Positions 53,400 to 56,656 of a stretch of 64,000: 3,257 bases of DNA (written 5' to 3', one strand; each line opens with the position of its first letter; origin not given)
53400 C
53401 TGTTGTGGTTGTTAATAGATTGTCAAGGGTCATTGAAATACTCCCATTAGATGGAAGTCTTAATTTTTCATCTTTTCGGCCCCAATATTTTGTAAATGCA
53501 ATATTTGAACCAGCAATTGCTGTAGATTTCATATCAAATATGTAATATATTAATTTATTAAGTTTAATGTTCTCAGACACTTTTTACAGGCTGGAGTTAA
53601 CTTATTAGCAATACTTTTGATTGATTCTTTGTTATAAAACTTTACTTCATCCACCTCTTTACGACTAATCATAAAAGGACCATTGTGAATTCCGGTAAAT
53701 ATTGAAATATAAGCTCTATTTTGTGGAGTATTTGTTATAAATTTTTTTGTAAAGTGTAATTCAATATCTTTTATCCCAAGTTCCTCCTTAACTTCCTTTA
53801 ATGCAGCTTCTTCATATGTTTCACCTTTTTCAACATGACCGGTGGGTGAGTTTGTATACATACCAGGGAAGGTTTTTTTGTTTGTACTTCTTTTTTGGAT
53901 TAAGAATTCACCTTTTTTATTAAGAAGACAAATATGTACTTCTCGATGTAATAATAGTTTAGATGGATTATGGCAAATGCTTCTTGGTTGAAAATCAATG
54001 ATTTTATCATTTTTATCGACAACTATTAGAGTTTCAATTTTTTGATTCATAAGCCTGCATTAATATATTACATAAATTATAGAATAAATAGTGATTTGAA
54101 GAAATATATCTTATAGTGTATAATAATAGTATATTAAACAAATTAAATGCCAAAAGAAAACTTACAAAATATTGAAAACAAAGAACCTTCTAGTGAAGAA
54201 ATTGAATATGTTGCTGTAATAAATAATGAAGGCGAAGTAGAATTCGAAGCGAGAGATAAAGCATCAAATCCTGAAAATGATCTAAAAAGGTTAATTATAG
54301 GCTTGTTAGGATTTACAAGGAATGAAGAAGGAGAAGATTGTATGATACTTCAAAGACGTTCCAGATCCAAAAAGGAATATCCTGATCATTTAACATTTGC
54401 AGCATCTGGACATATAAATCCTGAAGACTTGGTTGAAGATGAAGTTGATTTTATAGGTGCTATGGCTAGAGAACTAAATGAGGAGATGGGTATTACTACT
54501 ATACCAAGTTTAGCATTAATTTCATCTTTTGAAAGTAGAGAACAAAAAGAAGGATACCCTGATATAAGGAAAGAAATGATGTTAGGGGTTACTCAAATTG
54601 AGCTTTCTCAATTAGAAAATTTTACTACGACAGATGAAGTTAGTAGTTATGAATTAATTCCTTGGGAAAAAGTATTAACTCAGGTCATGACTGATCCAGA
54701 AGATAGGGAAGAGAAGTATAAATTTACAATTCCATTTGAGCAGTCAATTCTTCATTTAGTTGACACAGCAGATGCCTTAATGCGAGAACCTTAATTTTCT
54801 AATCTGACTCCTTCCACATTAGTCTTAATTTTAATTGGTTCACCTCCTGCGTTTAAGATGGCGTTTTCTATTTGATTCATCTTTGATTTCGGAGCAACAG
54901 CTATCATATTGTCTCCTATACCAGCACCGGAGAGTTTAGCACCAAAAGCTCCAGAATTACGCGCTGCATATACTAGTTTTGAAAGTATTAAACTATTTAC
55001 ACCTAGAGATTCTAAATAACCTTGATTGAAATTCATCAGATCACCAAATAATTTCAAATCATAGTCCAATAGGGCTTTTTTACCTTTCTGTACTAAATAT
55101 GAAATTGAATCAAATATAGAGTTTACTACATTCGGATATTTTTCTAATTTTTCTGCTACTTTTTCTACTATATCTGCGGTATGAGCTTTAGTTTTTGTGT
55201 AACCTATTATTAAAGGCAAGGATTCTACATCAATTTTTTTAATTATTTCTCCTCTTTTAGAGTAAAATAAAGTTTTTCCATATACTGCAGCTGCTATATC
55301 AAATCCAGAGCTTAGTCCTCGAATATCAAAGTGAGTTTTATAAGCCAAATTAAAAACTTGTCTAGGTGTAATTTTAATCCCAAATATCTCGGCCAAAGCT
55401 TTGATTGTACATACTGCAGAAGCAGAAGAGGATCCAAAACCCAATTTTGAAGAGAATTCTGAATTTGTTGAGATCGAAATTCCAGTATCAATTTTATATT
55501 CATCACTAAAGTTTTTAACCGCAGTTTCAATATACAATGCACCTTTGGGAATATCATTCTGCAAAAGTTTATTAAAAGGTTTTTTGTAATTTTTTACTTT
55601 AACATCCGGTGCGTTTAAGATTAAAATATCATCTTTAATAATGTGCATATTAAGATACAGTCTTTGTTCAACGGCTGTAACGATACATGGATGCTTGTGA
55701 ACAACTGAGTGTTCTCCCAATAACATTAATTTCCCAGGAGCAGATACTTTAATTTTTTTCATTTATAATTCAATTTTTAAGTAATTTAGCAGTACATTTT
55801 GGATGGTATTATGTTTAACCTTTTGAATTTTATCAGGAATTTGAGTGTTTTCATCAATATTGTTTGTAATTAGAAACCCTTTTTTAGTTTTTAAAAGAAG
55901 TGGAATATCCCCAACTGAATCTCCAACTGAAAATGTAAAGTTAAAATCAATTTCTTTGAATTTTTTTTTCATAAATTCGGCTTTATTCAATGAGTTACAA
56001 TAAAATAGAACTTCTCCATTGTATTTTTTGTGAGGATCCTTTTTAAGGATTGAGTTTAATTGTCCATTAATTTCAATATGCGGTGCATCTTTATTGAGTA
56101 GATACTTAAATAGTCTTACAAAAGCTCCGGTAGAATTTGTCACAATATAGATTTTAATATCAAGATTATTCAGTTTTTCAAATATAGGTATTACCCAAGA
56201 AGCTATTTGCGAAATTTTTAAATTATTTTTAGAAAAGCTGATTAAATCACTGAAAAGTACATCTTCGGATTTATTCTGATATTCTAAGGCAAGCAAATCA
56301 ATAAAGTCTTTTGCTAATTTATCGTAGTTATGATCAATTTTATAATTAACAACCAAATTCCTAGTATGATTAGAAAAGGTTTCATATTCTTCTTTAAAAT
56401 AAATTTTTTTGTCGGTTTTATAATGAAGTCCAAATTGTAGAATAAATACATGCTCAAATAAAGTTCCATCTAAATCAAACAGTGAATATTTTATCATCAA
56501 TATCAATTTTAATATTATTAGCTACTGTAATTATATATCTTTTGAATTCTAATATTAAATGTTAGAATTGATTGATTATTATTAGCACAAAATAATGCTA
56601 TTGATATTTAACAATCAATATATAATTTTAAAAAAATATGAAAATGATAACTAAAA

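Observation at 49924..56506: Mevalonate operon interleaved with three HAD phosphatases and a Nudix hydrolase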

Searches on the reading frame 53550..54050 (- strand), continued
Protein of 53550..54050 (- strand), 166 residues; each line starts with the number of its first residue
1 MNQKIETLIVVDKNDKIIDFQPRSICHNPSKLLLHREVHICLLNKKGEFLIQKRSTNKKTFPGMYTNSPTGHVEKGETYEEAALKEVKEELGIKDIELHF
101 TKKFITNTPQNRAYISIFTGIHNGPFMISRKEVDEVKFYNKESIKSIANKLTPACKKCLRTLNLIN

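Call 81: find_encoding_contigs(protein=P0169, flank=8000, max_places=2)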
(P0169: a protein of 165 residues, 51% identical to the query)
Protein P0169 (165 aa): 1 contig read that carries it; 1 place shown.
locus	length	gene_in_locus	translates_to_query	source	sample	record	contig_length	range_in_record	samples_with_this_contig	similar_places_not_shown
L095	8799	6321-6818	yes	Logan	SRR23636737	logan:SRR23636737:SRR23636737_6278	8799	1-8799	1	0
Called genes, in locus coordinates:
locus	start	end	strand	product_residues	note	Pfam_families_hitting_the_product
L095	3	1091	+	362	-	?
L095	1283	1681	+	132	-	PF01796:OB_ChsH2_C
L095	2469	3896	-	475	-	PF00224:PK, PF02887:PK_C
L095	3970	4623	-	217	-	PF00293:NUDIX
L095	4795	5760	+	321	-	PF00288:GHMP_kinases_N, PF08544:GHMP_kinases_C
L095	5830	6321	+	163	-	PF00293:NUDIX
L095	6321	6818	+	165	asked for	PF00293:NUDIX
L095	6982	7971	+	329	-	PF22700:MVD-like_N, PF00288:GHMP_kinases_N, PF18376:MDD_C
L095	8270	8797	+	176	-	?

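Call 91: search_protein_families(library=ncbifam, proteins=[P0175, P0257], max_evalue=0.001)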
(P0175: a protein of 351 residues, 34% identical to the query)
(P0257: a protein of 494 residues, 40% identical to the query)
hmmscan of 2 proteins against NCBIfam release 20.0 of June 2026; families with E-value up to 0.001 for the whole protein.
P0175 (351 aa): 13 families
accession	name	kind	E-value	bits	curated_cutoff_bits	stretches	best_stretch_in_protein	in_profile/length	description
NF002995.0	PRK03759.1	equivalog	3.3e-71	238.8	127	2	2-163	7-170/185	isopentenyl-diphosphate Delta-isomerase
TIGR02150.1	IPP_isom_1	equivalog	1.2e-56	190.9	105.8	2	4-159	1-156/159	isopentenyl-diphosphate delta-isomerase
NF011922.0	PRK15393.1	equivalog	3.1e-35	121.5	152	2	175-316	9-147/182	NUDIX hydrolase YfcD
NF041653.1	Nud_hyd_Meth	equivalog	4e-26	91.8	300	2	182-324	5-146/170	Nudix hydrolase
NF006530.0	PRK08999.1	equivalog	1.1e-12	47.7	245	2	211-282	12-81/315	Nudix family hydrolase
NF006961.0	PRK09438.1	equivalog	1.3e-09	37.7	103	1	206-274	9-72/151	dihydroneopterin triphosphate diphosphatase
NF012016.0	PRK15472.1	equivalog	3e-09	36.7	95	1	204-270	2-67/141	nucleoside triphosphatase NudI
NF001938.0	PRK00714.1-5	equivalog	8.1e-09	35.1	116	1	202-267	9-78/172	RNA pyrophosphohydrolase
NF007834.0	PRK10546.1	equivalog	8.5e-08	32.1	156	1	211-269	9-65/135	pyrimidine (deoxy)nucleoside triphosphate diphosphatase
TIGR00586.1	mutt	equivalog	2.3e-07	30.8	97.9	1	211-300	11-98/129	8-oxo-dGTP diphosphatase MutT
NF008736.0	PRK11762.1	equivalog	3e-06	26.9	169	0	239-302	79-140/186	ADP compounds hydrolase NudE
NF041652.1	Nud_hyd_Dein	equivalog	0.00039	20.7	200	0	200-267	10-76/152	Nudix hydrolase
NF008044.0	PRK10776.1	equivalog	0.00049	20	148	0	211-280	10-75/130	8-oxo-dGTP diphosphatase MutT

P0257 (494 aa): 29 families (the best 25 are shown)
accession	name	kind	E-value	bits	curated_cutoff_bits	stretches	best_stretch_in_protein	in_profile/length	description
NF003036.0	PRK03926.1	equivalog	1.4e-66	224.6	403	1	7-326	2-300/302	mevalonate kinase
TIGR00549.1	mevalon_kin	equivalog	5.4e-58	196.7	163.05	1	11-291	1-275/276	mevalonate kinase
TIGR01220.1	Pmev_kin_Gr_pos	equivalog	2.8e-24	85.9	165.7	2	7-172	1-179/358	phosphomevalonate kinase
NF040957.1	Arch_PMK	equivalog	2.5e-22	79.8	500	1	111-315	93-307/316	phosphomevalonate kinase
NF002995.0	PRK03759.1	equivalog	2.1e-20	73.2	127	1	329-479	4-161/185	isopentenyl-diphosphate Delta-isomerase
NF011922.0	PRK15393.1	equivalog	1.4e-17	64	152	1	328-489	7-164/182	NUDIX hydrolase YfcD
NF001816.0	PRK00555.1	equivalog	1.3e-13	50.7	509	1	220-323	248-351/363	galactokinase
TIGR02150.1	IPP_isom_1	equivalog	1e-12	48.2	105.8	1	334-421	1-87/159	isopentenyl-diphosphate delta-isomerase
NF002288.1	PRK01212.1-4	equivalog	1.2e-12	47.4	194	1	70-308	47-281/303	homoserine kinase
NF003006.0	PRK03817.1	equivalog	1.6e-12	47.1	443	2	227-307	246-327/352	galactokinase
NF003705.0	PRK05322.1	equivalog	2.8e-12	46.1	385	1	226-309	280-365/388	galactokinase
TIGR00131.1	gal_kin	equivalog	3.8e-12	45.8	226.65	1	227-308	282-365/388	galactokinase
TIGR00191.1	thrB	equivalog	1.2e-11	44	168.25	1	69-294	49-266/304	homoserine kinase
NF049969.1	GlMnHpPKinHddA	equivalog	3.5e-10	39.8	600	1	86-318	88-329/338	D-glycero-D-manno-heptose 7-phosphate kinase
NF003472.0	PRK05101.1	equivalog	8.9e-10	38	499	1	3-139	17-154/382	galactokinase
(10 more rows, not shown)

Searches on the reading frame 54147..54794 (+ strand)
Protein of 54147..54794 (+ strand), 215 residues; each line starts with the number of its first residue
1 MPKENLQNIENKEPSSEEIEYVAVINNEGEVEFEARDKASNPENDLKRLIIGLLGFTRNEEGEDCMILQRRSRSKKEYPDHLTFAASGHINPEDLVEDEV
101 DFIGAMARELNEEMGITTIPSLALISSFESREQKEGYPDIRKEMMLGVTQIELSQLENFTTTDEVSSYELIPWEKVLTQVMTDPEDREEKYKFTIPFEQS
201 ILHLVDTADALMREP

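Call 3: search_protein_families(library=pfam, proteins=[window:54147-54794:+], max_evalue=0.01)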
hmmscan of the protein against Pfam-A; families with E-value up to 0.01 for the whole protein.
window:54147-54794:+ (215 aa): 1 family
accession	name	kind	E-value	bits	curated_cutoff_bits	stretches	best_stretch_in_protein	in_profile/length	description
PF00293.34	NUDIX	-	2.6e-10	40.9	21.1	1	56-179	9-119/134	NUDIX domain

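Call 4: search_protein_families(library=ncbifam, proteins=[window:54147-54794:+], max_evalue=0.01)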
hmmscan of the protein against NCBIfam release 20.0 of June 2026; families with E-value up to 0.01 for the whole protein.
window:54147-54794:+ (215 aa): 4 families
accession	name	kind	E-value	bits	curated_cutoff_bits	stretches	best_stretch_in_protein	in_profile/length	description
NF002995.0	PRK03759.1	equivalog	5.8e-08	32.6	127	1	63-184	46-158/185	isopentenyl-diphosphate Delta-isomerase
NF041653.1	Nud_hyd_Meth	equivalog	1.5e-06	28.2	300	1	62-186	37-148/170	Nudix hydrolase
NF011922.0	PRK15393.1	equivalog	0.00032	20.4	152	1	17-121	8-101/182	NUDIX hydrolase YfcD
TIGR02150.1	IPP_isom_1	equivalog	0.0048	16.7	105.8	1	64-131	39-100/159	isopentenyl-diphosphate delta-isomerase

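Call 65: search_solved_structures(query=window:54147-54794:+, max_evalue=0.01, show_alignments=1)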
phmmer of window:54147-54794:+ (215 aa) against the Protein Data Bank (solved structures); distinct sequences matched with E-value up to 0.01: 0.

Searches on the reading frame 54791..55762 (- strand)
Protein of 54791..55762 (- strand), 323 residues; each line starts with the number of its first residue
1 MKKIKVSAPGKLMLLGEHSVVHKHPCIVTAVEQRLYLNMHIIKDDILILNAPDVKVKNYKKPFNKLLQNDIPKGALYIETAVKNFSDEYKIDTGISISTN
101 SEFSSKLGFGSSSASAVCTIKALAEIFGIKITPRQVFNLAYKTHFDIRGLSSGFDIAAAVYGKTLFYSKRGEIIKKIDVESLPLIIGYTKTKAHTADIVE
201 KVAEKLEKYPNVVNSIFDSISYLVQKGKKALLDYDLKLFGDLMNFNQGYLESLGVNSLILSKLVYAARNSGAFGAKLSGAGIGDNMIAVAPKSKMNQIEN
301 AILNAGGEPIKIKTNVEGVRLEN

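Call 3: search_protein_families(library=pfam, proteins=[window:54791-55762:-], max_evalue=0.01)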
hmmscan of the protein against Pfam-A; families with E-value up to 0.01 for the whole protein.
window:54791-55762:- (323 aa): 4 families
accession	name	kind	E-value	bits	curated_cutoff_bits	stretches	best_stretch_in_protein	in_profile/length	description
PF00288.32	GHMP_kinases_N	-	5.5e-17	62.2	22.3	1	77-163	2-87/87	GHMP kinases N terminal domain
PF08544.19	GHMP_kinases_C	-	1.6e-10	41.7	21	1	229-304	3-81/85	GHMP kinases C terminal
PF22700.2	MVD-like_N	-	0.00025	21.2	27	1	78-140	65-128/157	Diphosphomevalonate decarboxylase-like N-terminal domain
PF10509.15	GalKase_gal_bdg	-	0.0029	17.6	23.1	1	6-36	14-44/49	Galactokinase galactose-binding signature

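Call 4: search_protein_families(library=ncbifam, proteins=[window:54791-55762:-], max_evalue=0.01)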
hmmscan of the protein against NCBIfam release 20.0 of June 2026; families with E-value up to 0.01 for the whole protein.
window:54791-55762:- (323 aa): 22 families
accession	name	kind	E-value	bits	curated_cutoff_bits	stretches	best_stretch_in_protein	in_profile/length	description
NF003036.0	PRK03926.1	equivalog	7.6e-73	245.2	403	1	4-322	2-299/302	mevalonate kinase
TIGR00549.1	mevalon_kin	equivalog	8.2e-61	205.9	163.05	1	8-288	1-275/276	mevalonate kinase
NF040957.1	Arch_PMK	equivalog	1.7e-20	73.8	500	1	5-321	1-315/316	phosphomevalonate kinase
TIGR01220.1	Pmev_kin_Gr_pos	equivalog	7.1e-20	71.4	165.7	2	4-168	1-178/358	phosphomevalonate kinase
NF003006.0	PRK03817.1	equivalog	1.9e-15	56.7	443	2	4-163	2-157/352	galactokinase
NF002288.1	PRK01212.1-4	equivalog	6.6e-14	51.6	194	1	79-305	61-281/303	homoserine kinase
NF003705.0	PRK05322.1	equivalog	4.4e-13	48.7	385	2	224-305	281-364/388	galactokinase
TIGR00131.1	gal_kin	equivalog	4.1e-12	45.7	226.65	2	224-305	282-365/388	galactokinase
TIGR01920.1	Shik_kin_archae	equivalog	2.4e-11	43.5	126.85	1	75-216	50-191/266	shikimate kinase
NF003472.0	PRK05101.1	equivalog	9.1e-08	31.4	499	1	3-136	20-154/382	galactokinase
NF049969.1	GlMnHpPKinHddA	equivalog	1.2e-07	31.5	600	1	35-312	38-326/338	D-glycero-D-manno-heptose 7-phosphate kinase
NF001816.0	PRK00555.1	equivalog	1.6e-07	30.6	509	1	230-304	263-338/363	galactokinase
TIGR00191.1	thrB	equivalog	4e-07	29.2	168.25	1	77-304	62-278/304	homoserine kinase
NF040656.1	GHMP_GYDIA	hypoth_equivalog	6.4e-07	28.9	225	1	7-180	3-174/299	GYDIA family GHMP kinase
NF040725.1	panto_kin_Meth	equivalog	4.9e-06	25.7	380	1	91-179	82-171/286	pantoate kinase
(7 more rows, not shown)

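Call 8: find_encoding_contigs(protein=window:54791-55762:-, flank=10000, max_places=6)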
Protein window:54791-55762:- (323 aa): no gene with exactly this product is on record in the collection.

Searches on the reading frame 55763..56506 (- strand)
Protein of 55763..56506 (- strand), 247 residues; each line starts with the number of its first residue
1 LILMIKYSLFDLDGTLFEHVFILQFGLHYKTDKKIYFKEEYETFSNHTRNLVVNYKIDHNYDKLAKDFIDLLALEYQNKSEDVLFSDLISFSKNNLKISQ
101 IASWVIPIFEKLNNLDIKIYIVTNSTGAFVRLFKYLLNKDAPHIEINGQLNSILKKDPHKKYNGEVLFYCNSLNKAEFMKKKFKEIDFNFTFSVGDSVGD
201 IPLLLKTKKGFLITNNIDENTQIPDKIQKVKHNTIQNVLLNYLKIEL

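Call 3: search_protein_families(library=pfam, proteins=[window:55763-56506:-], max_evalue=0.01)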
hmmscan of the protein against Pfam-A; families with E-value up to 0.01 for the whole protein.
window:55763-56506:- (247 aa): 2 families
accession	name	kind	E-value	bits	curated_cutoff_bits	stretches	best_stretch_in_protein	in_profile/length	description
PF12710.13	HAD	-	0.00021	22.2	27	1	9-204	2-188/189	haloacid dehalogenase-like hydrolase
PF00702.32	Hydrolase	-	0.0015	19.4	26.4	1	9-158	5-157/191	haloacid dehalogenase-like hydrolase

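Call 4: search_protein_families(library=ncbifam, proteins=[window:55763-56506:-], max_evalue=0.01)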
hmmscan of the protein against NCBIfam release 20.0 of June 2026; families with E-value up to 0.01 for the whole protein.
window:55763-56506:- (247 aa): 5 families
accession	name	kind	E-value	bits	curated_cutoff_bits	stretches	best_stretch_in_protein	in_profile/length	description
TIGR01488.1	HAD-SF-IB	subfamily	1.1e-06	28.7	45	1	8-206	2-176/177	HAD-IB family phosphatase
TIGR01662.1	HAD-SF-IIIA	subfamily_domain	4.7e-06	26.8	44.6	1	94-203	19-127/141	HAD-IIIA family hydrolase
TIGR01490.1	HAD-SF-IB-hyp1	subfamily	0.00022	21.5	98.3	1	9-204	3-187/202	HAD-IB family hydrolase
TIGR01486.1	HAD-SF-IIB-MPGP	subfamily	0.00037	19.9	164.75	1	189-231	196-239/257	mannosyl-3-phosphoglycerate phosphatase family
TIGR02463.1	MPGP_rel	hypoth_equivalog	0.006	16.4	282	0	108-150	23-65/216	mannosyl-3-phosphoglycerate phosphatase-related protein YedP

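Call 66: search_solved_structures(query=window:55763-56497:-, max_evalue=0.01)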
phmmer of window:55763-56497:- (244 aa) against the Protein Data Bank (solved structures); distinct sequences matched with E-value up to 0.01: 0.
